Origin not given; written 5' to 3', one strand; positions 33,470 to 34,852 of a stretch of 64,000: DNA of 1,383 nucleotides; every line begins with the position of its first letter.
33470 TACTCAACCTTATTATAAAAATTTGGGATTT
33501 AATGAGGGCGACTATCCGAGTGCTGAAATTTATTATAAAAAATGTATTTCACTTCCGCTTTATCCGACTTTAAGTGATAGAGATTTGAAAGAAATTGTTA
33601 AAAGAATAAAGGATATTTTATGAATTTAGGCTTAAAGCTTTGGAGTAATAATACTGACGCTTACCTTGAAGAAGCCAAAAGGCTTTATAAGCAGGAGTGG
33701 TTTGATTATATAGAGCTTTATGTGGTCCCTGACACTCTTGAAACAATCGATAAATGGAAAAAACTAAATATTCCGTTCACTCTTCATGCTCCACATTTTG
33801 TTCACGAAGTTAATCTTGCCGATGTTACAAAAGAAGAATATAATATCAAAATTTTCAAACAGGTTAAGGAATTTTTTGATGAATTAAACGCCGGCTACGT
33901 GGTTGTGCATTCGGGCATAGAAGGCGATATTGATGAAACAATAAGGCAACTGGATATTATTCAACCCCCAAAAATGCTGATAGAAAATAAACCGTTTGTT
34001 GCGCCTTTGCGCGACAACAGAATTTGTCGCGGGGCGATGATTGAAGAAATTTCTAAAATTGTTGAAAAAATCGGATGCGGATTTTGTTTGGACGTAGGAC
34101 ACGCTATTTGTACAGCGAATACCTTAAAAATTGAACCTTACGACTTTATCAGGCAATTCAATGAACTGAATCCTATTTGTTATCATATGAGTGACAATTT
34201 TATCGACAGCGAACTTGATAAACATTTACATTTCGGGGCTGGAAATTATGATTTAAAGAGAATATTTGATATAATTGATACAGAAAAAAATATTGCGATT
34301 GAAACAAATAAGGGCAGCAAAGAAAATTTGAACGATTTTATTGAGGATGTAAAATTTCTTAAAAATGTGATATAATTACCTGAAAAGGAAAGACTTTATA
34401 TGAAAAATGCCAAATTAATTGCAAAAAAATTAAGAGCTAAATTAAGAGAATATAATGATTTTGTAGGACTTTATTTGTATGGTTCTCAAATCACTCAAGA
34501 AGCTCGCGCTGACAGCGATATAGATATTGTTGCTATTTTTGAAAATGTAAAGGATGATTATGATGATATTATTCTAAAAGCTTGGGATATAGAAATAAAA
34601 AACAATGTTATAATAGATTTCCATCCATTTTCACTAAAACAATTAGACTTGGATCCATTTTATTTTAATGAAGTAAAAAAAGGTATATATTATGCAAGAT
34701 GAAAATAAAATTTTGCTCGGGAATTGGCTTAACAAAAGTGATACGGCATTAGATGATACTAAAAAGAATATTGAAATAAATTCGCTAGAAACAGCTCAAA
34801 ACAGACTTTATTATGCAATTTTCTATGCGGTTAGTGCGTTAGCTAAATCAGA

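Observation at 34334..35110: MNT-HEPN toxin-antitoxin cassette inserted into the Pse operon, with duplication of the upstream gene's 3' end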

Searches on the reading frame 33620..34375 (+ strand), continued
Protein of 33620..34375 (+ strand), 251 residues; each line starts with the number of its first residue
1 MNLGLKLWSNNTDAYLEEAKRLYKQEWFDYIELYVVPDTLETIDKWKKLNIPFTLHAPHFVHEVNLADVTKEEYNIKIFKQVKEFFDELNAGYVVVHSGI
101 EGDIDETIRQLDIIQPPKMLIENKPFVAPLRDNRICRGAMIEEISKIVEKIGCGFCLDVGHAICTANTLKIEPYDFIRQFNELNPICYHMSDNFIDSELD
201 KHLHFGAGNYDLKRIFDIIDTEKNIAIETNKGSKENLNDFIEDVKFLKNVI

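Call 72: list_cluster_members(proteins=[P0019, P0086, P0110, P0112, P0062, P0100])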
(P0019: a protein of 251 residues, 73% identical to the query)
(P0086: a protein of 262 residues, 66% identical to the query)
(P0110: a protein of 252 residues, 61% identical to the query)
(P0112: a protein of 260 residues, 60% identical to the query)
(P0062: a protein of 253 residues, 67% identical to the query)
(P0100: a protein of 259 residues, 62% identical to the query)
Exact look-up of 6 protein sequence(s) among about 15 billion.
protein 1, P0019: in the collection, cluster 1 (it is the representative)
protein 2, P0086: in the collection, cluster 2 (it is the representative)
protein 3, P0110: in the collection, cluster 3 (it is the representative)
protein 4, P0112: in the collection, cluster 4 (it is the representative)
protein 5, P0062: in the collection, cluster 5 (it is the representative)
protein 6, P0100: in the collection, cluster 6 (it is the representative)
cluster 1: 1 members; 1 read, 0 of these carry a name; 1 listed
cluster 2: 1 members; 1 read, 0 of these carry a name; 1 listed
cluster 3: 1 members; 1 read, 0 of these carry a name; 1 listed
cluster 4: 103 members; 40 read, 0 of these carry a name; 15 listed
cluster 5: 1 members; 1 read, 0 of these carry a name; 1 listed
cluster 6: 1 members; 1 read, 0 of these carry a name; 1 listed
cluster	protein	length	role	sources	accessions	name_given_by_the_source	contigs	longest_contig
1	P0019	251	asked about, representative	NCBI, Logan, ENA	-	-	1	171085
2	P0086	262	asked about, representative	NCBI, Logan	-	-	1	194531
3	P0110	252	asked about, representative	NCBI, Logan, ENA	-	-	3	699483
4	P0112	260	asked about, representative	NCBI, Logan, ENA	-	-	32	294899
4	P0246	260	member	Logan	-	-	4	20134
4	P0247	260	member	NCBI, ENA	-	-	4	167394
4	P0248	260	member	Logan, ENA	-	-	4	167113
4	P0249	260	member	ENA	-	-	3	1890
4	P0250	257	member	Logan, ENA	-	-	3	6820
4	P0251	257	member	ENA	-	-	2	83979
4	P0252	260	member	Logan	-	-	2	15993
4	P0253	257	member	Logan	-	-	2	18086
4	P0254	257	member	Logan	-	-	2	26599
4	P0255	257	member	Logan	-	-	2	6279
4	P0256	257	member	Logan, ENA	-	-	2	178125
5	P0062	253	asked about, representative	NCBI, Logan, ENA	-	-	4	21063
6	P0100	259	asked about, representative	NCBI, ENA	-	-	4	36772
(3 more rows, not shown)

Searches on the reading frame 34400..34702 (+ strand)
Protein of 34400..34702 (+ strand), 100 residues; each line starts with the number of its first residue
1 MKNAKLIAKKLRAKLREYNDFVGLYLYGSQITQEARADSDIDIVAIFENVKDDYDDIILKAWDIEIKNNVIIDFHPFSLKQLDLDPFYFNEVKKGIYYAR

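Call 7: search_protein_families(library=pfam, proteins=[window:34400-34702:+])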
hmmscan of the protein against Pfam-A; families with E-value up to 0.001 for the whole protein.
window:34400-34702:+ (100 aa): 3 families
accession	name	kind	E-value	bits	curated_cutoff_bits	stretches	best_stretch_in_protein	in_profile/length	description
PF18765.7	Polbeta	-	1.4e-08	35.2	26.9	1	9-66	1-57/93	Polymerase beta, Nucleotidyltransferase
PF01909.29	NTP_transf_2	-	7.3e-07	29.9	21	1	9-85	2-80/93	Nucleotidyltransferase domain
PF22600.2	MTPAP-like_central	-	0.00048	20.7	27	1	3-51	21-68/139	Poly(A) RNA polymerase, mitochondrial-like, central palm domain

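Call 8: search_protein_families(library=ncbifam, proteins=[window:34400-34702:+])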
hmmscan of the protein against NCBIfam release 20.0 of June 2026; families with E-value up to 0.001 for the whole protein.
window:34400-34702:+ (100 aa): 3 families
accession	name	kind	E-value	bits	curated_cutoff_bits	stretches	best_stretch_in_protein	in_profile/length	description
NF047752.1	MntA_antitoxin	equivalog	1.5e-07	31.3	60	1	16-62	2-47/106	type VII toxin-antitoxin system MntA family adenylyltransferase antitoxin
NF012212.1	ANT_9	subfamily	8.5e-06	25.2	340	1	11-49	13-49/249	aminoglycoside nucleotidyltransferase ANT(9)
NF051895.1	anti_phage_HalB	equivalog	0.00078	19.1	190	1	24-51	2-29/211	anti-phage Hailong system nucleotidyltransferase HalB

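Call 35: search_solved_structures(query=window:34400-34699:+, max_evalue=1, show_alignments=1)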
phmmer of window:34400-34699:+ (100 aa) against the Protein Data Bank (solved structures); distinct sequences matched with E-value up to 1: 7.
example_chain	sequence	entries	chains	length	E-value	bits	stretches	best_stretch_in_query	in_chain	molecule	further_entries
9xbd_E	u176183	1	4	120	0.00052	23.2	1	19-96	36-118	Nucleotidyltransferase domain-containing protein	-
6sxj_A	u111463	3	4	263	0.052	16.8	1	9-59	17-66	Streptomycin 3''-adenylyltransferase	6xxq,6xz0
9w4r_A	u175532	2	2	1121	0.079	16.2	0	22-74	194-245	Terminal uridylyltransferase 4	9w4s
8ost_A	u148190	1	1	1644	0.2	15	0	22-74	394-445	Terminal uridylyltransferase 4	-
1wot_A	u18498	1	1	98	0.24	14.7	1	21-59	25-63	PUTATIVE MINIMAL NUCLEOTIDYLTRANSFERASE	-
2rff_A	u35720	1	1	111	0.56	13.5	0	16-52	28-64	Putative nucleotidyltransferase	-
6iw6_A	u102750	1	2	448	0.66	13.3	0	22-74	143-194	Terminal uridylyltransferase 4,Terminal uridylyltransferase 4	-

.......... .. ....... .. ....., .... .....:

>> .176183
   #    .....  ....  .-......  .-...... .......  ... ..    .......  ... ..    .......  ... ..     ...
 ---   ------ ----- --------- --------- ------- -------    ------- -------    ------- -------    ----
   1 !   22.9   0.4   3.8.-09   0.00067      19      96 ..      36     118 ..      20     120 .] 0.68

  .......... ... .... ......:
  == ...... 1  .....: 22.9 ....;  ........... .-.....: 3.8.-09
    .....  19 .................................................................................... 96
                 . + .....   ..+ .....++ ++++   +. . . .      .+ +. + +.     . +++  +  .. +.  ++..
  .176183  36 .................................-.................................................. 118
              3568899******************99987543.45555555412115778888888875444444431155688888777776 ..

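Call 40: search_protein_families(library=padloc, proteins=[window:34400-34702:+], max_evalue=0.01)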
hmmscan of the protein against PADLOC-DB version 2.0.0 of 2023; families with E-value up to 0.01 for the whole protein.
window:34400-34702:+ (100 aa): 8 families
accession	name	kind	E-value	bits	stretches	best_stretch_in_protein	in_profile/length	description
PDLC04903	PDC-S09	-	7.8e-10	37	1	3-90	6-100/108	-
PDLC04907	PDC-S09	-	4e-07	28.1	1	7-82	13-92/114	-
PDLC04906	PDC-S09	-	5.6e-07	27.9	1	1-58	1-61/98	-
PDLC04904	PDC-S09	-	0.00023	19.3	1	15-58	19-61/104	-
PDLC04902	PDC-S09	-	0.00086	17.6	1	20-52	20-52/97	-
PDLC04905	PDC-S09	-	0.00096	17.5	1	9-54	9-55/101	-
PDLC04368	PDC-M05A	-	0.0016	16.3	1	7-51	92-137/201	-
PDLC04372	PDC-M05A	-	0.0098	14.2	0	22-58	77-111/167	-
